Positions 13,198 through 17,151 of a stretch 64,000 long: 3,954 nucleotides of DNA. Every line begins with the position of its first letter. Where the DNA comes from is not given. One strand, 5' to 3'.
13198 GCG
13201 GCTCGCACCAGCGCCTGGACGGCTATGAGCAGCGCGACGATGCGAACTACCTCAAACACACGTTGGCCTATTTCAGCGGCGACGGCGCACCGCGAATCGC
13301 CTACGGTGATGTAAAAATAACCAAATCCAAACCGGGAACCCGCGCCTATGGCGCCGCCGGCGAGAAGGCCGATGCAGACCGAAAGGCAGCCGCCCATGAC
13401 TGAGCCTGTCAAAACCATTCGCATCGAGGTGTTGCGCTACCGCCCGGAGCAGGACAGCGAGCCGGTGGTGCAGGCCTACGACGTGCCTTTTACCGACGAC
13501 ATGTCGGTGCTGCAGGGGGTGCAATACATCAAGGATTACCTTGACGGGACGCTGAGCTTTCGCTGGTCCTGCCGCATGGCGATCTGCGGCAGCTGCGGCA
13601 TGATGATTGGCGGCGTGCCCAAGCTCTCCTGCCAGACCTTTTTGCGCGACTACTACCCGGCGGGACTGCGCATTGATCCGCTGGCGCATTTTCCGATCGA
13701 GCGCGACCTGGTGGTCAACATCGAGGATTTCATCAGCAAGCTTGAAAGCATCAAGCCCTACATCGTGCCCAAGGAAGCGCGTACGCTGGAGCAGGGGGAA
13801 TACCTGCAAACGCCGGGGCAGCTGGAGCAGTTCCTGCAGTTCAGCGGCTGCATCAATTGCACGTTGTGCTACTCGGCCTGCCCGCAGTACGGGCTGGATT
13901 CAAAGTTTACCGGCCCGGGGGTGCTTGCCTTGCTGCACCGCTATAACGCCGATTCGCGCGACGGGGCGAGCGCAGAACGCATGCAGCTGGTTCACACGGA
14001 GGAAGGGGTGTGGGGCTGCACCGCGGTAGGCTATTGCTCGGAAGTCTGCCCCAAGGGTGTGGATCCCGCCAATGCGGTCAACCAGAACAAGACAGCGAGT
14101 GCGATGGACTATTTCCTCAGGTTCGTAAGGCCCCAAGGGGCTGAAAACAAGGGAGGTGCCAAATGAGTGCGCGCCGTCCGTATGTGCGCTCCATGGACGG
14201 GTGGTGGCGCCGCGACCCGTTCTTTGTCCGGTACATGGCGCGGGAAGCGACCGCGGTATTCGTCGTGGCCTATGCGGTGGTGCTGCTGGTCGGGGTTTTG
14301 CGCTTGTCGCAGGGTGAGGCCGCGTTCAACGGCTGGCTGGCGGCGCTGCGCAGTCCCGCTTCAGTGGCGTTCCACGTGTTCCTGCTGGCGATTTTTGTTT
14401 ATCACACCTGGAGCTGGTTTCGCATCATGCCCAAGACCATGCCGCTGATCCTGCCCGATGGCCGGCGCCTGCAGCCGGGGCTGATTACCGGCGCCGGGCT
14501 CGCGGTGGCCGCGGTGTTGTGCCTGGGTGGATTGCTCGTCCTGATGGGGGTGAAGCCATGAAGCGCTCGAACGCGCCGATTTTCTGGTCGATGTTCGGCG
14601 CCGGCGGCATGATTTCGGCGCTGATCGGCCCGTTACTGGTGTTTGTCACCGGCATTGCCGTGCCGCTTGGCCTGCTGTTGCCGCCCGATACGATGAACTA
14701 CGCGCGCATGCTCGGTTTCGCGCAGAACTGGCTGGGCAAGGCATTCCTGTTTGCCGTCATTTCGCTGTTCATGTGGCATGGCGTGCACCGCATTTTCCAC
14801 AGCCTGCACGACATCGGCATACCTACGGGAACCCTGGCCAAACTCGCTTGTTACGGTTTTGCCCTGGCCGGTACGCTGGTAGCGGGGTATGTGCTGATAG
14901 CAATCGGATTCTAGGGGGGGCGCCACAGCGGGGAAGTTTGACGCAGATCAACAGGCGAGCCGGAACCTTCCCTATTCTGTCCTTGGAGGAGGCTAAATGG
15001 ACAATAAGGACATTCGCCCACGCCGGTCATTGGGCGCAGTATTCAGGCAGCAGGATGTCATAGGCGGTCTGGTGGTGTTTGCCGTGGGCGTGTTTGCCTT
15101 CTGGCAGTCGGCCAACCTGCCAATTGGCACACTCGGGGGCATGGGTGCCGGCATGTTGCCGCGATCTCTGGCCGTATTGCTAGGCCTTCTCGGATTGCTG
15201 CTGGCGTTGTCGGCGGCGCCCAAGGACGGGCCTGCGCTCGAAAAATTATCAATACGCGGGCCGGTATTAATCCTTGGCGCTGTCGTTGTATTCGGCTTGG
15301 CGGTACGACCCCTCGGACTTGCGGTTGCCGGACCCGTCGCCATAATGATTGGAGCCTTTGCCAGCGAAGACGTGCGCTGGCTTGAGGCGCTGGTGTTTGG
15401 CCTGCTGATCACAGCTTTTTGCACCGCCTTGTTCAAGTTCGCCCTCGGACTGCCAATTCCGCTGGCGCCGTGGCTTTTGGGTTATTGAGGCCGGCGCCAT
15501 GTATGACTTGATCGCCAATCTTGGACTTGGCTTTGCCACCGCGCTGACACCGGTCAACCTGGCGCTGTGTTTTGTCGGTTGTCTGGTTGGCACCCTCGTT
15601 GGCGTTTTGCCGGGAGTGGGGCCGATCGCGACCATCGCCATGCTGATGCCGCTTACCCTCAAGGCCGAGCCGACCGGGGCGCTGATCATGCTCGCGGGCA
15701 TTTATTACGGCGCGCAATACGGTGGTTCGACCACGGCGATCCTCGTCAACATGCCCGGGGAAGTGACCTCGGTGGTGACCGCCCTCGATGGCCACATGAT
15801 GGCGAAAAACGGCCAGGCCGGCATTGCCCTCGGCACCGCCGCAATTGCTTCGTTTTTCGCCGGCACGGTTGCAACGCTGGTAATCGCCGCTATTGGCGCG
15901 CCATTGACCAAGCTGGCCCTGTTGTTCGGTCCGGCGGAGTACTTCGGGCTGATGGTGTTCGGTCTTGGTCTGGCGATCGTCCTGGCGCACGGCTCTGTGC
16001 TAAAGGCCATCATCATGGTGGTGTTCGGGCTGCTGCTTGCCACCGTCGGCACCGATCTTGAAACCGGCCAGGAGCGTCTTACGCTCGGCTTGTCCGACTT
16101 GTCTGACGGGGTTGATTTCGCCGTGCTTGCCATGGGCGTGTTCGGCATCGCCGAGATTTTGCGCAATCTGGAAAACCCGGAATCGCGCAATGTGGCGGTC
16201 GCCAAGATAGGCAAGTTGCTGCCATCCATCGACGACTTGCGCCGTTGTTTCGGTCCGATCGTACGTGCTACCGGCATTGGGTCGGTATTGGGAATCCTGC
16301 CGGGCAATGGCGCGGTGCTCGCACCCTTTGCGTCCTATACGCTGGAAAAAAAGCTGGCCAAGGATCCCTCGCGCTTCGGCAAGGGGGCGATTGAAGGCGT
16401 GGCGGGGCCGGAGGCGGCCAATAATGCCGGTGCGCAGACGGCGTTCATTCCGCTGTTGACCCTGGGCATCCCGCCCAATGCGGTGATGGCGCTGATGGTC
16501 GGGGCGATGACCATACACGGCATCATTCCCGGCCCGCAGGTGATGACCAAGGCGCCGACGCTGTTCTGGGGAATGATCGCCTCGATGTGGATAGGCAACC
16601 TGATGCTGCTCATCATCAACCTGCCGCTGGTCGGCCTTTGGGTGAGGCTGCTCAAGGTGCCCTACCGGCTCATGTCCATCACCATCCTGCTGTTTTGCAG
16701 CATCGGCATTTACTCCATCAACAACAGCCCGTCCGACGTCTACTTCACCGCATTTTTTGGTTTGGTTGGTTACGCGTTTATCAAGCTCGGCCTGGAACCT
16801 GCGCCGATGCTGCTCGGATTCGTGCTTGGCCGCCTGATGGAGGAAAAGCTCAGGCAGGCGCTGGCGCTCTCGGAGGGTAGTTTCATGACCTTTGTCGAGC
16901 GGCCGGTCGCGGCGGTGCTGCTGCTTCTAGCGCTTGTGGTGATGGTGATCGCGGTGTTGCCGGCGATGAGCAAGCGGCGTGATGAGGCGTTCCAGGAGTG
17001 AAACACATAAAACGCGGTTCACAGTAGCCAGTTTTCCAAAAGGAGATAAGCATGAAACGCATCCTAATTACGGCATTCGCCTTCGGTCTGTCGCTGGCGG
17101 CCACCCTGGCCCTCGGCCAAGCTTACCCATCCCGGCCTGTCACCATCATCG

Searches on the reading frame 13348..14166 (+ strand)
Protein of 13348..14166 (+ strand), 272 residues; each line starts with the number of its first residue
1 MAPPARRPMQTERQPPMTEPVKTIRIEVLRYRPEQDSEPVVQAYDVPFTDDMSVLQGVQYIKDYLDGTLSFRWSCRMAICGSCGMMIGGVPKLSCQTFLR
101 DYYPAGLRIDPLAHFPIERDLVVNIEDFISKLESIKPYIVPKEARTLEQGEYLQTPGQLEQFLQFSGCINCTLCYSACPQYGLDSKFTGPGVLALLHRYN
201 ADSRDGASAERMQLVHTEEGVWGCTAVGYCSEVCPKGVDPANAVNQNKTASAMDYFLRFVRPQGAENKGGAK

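Call 4: search_protein_families(library=pfam, proteins=[window:13348-14166:+])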
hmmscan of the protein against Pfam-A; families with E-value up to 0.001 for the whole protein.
window:13348-14166:+ (272 aa): 9 families
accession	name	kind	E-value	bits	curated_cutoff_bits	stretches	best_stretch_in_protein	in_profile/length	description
PF13085.11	Fer2_3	-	1.2e-31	109.3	27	1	26-129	2-106/107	2Fe-2S iron-sulfur cluster binding domain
PF13237.11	Fer4_10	-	2.1e-12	47.2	25.5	1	165-235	6-53/53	4Fe-4S dicluster domain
PF13183.11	Fer4_8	-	2.5e-11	44.4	27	1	166-238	3-68/68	4Fe-4S dicluster domain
PF12838.12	Fer4_7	-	4.8e-07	30.6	27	1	168-238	2-52/52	4Fe-4S dicluster domain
PF13534.11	Fer4_17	-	5.6e-07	30.4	22.2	1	168-239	2-61/61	4Fe-4S dicluster domain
PF13484.11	Fer4_16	-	6.5e-06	27.3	30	1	168-236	2-65/66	4Fe-4S double cluster binding domain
PF14697.11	Fer4_21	-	9e-06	26.2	35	0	166-183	6-23/59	4Fe-4S dicluster domain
PF13746.11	Fer4_18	-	5.3e-05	23.8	27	0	210-242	47-79/114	4Fe-4S dicluster domain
PF13187.11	Fer4_9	-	9.2e-05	22.8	27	0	168-237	2-50/52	4Fe-4S dicluster domain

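Call 47: search_protein_families(library=ncbifam, proteins=[window:13408-14166:+], max_evalue=0.00001)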
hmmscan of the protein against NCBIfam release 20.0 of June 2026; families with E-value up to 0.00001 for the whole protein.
window:13408-14166:+ (252 aa): 13 families
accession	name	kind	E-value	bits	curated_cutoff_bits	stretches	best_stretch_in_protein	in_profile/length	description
NF009051.0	PRK12385.1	equivalog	2.6e-121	403.7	333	1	2-243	5-244/244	succinate dehydrogenase/fumarate reductase iron-sulfur subunit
TIGR00384.1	dhsB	subfamily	5.1e-80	268.1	88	1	8-228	1-222/222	succinate dehydrogenase and fumarate reductase iron-sulfur protein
NF004616.0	PRK05950.1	subfamily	2.7e-71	239.5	228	1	3-230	5-232/238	succinate dehydrogenase iron-sulfur subunit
NF009226.0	PRK12576.1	equivalog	2.1e-64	217.8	344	1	2-231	8-237/317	succinate dehydrogenase/fumarate reductase iron-sulfur subunit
NF009227.0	PRK12577.1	equivalog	3.4e-52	177.2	349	1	5-228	4-235/330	succinate dehydrogenase/fumarate reductase iron-sulfur subunit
NF004898.0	PRK06259.1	equivalog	4.3e-46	157.6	385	1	2-227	2-212/488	fumarate reductase (CoM/CoB) subunit TfrB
NF009225.0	PRK12575.1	subfamily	2.2e-45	154.9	443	1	6-229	7-228/235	succinate dehydrogenase/fumarate reductase iron-sulfur subunit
NF010071.0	PRK13552.1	equivalog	2.4e-44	151.4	264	1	2-222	3-226/241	fumarate reductase iron-sulfur subunit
NF006391.0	PRK08640.1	equivalog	2.1e-34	118.5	244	1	2-236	5-244/254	succinate dehydrogenase iron-sulfur subunit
NF042952.1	MFR_FeS_SdhB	equivalog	2.3e-31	109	600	1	33-228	29-228/320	8-methylmenaquinol:fumarate reductase iron-sulfur subunit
NF009052.0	PRK12386.1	equivalog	1.1e-26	93.4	256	1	16-219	14-218/255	succinate dehydrogenase/fumarate reductase iron-sulfur subunit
NF005746.0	PRK07570.1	subfamily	2.4e-20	72.8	243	1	22-228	20-238/250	succinate dehydrogenase/fumarate reductase iron-sulfur subunit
NF008369.0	PRK11168.1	equivalog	4.2e-07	29.2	278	1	144-230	9-86/401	anaerobic glycerol-3-phosphate dehydrogenase subunit C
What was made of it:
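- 13408..14166 (+): frdB, iron-sulfur subunit. NF009051 at 404 bits, cut-off 333 (call 47)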

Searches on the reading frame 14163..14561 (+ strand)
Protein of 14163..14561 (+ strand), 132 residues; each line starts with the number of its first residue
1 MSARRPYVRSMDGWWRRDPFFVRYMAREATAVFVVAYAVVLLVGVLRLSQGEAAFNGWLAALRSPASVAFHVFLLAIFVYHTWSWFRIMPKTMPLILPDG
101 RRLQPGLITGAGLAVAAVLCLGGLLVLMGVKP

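Call 4: search_protein_families(library=pfam, proteins=[window:14163-14561:+])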
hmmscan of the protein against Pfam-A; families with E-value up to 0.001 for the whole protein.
window:14163-14561:+ (132 aa): 1 family
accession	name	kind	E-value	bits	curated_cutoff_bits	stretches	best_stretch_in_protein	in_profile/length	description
PF02300.22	Fumarate_red_C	-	1.2e-41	142.2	24.2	1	2-126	1-125/127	Fumarate reductase subunit C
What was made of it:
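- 14163..14561 (+): frdC, membrane anchor. Pfam Fumarate_red_C at 142 bits (call 4).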

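Call 47: search_protein_families(library=ncbifam, proteins=[window:14163-14561:+], max_evalue=0.00001)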
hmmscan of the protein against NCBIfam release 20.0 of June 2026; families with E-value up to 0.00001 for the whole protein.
window:14163-14561:+ (132 aa): 2 families
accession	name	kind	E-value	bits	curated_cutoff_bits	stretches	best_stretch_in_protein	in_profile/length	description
NF003445.0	PRK04987.1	equivalog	9.4e-27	93.8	143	1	1-125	2-126/130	fumarate reductase subunit FrdC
NF010126.0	PRK13603.1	equivalog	2.1e-09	37.8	234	1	2-106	2-103/126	fumarate reductase subunit C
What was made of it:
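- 14163..14561 (+): NCBIfam 94 bits, below the cut-off of 143 (call 47).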

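Call 61: search_solved_structures(query=window:14163-14561:+, max_evalue=0.001, show_alignments=1)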
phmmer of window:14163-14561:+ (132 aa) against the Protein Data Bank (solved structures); distinct sequences matched with E-value up to 0.001: 2.
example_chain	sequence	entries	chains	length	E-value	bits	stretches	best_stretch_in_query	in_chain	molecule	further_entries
1kf6_C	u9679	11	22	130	2.6e-18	69.9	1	3-119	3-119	FUMARATE REDUCTASE 15 KDA HYDROPHOBIC PROTEIN | Fumarate reductase subunit C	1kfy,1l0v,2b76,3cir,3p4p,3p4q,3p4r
4kx6_C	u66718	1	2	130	5e-17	65.8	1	3-119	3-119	Fumarate reductase subunit C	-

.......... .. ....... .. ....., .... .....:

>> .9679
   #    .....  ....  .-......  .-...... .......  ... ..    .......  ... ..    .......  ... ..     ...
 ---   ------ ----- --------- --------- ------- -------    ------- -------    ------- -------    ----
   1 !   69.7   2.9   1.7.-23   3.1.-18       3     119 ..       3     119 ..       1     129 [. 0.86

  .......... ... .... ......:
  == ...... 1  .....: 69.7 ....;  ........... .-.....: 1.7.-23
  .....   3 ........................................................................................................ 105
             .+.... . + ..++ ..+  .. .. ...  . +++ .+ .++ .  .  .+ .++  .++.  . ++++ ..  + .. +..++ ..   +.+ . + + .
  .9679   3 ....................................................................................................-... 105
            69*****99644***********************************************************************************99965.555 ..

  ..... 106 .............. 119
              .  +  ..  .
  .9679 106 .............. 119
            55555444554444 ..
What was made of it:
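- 14163..14561 (+): Aligns to E. coli 1kf6_C with the Arg28-Glu29 pair kept (call 61).
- On E. coli-type quinol:fumarate reductase FrdABCD: The query segment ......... aligns with E. coli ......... (call 61).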

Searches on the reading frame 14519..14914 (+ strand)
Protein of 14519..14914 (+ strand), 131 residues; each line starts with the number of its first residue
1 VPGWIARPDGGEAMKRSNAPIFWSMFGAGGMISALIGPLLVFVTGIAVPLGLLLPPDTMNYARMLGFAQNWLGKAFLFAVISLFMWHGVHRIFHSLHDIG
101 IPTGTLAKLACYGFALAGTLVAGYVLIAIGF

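Call 4: search_protein_families(library=pfam, proteins=[window:14519-14914:+])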
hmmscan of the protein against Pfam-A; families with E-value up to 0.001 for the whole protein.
window:14519-14914:+ (131 aa): 1 family
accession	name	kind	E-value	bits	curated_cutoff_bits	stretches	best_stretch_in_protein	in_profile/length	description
PF02313.22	Fumarate_red_D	-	5.5e-43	146.3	25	1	14-126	2-113/114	Fumarate reductase subunit D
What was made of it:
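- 14558..14914 (+): frdD, membrane anchor. Pfam Fumarate_red_D at 146 bits (call 4).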

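Call 47: search_protein_families(library=ncbifam, proteins=[window:14558-14914:+], max_evalue=0.00001)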
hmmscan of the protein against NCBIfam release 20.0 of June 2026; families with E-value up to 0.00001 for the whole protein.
window:14558-14914:+ (118 aa): 1 family
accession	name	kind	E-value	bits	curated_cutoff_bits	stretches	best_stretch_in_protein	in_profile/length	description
NF003977.1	PRK05470.1-1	equivalog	9.8e-41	138.7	60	1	2-116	5-117/117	fumarate reductase subunit FrdD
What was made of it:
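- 14558..14914 (+): NF003977 at 139 bits, cut-off 60 (call 47).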

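Call 62: search_solved_structures(query=window:14558-14914:+, max_evalue=0.001, show_alignments=1)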
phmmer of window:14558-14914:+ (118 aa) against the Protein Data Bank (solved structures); distinct sequences matched with E-value up to 0.001: 1.
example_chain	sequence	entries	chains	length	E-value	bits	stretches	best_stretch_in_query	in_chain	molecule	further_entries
1kf6_D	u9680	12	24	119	2.3e-27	99.1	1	2-109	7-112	FUMARATE REDUCTASE 13 KDA HYDROPHOBIC PROTEIN | Fumarate reductase subunit D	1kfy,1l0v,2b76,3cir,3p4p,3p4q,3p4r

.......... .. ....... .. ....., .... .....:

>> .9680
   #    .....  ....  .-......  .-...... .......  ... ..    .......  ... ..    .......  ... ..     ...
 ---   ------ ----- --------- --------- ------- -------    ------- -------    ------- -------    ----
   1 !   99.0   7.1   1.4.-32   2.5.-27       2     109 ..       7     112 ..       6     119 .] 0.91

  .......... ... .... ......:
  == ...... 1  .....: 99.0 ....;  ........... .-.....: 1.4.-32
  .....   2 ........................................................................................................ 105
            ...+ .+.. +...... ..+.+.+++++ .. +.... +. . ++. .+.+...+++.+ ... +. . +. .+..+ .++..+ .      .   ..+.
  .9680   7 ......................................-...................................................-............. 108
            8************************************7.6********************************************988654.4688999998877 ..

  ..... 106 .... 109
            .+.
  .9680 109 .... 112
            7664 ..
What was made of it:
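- On E. coli-type quinol:fumarate reductase FrdABCD: Alignments to 1kf6 chains C and D (calls 61, 62).
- Fumarate reductase: equivalog hits, and the E. coli FrdC Arg28-Glu29 pair is kept (calls 47, 61, 62).
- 14558..14914 (+): 1kf6_D at 99 bits (call 62).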

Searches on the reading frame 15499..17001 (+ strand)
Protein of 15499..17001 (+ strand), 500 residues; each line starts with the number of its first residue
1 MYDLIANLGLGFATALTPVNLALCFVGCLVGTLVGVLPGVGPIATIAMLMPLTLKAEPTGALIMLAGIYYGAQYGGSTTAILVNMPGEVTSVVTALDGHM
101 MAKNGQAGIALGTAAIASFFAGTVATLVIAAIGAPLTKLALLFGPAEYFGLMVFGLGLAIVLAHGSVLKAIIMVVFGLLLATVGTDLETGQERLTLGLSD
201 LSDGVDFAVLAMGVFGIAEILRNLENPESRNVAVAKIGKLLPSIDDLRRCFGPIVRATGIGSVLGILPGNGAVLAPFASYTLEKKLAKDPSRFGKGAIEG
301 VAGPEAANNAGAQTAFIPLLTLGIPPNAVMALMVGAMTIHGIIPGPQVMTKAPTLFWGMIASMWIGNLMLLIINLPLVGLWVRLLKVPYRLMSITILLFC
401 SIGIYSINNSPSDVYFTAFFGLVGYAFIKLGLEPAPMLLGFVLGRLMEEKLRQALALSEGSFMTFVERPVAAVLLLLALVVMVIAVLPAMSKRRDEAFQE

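Call 4: search_protein_families(library=pfam, proteins=[window:15499-17001:+])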
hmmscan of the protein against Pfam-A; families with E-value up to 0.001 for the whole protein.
window:15499-17001:+ (500 aa): 1 family
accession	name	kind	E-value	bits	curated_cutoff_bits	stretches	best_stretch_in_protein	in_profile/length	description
PF01970.21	TctA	-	2.8e-150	501.1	28.9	1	21-439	1-423/423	Tripartite tricarboxylate transporter TctA family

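Call 47: search_protein_families(library=ncbifam, proteins=[window:15499-17001:+], max_evalue=0.00001)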
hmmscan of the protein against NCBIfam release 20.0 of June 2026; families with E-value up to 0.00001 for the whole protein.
window:15499-17001:+ (500 aa): 0 families
